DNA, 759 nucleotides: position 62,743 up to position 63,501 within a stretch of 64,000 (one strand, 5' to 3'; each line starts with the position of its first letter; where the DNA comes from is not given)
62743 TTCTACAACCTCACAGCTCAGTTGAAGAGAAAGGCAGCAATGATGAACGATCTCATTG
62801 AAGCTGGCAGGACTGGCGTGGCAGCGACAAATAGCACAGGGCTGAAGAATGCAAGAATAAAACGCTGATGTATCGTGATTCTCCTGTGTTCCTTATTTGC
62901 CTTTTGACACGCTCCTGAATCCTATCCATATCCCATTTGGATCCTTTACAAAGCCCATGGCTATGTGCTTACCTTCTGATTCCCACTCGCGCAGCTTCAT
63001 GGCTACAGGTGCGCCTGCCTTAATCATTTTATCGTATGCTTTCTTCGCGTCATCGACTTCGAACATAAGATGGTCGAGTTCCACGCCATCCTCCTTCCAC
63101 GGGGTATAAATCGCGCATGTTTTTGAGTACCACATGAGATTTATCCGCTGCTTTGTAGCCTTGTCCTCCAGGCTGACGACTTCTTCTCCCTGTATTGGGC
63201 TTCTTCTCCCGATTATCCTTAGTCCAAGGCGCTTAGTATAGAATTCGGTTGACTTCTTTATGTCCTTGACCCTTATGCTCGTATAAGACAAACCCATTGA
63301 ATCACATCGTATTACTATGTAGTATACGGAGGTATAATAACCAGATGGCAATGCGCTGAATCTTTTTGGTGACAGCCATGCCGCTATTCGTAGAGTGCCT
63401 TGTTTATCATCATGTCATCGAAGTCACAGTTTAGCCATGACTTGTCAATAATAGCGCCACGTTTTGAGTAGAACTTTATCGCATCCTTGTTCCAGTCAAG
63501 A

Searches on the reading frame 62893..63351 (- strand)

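Call 10: search_protein_families(library=pfam, proteins=[window:62893-63351:-], max_evalue=0.001)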
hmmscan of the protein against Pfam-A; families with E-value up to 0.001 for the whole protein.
window:62893-63351:- (152 aa): 4 families
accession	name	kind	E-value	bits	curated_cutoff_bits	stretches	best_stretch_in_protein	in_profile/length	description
PF00903.31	Glyoxalase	-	8.6e-16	58.9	20.6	1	21-145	2-121/121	Glyoxalase/Bleomycin resistance protein/Dioxygenase superfamily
PF13669.12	Glyoxalase_4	-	7.5e-06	26.6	27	1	26-119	5-96/109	Glyoxalase/Bleomycin resistance protein/Dioxygenase superfamily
PF22677.2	Ble-like_N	-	5.4e-05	23.3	24.5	1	26-47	7-28/41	Bleomycin resistance protein-like N-terminal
PF18029.7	Glyoxalase_6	-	0.00064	20.8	23.6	0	26-140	4-100/106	Glyoxalase-like domain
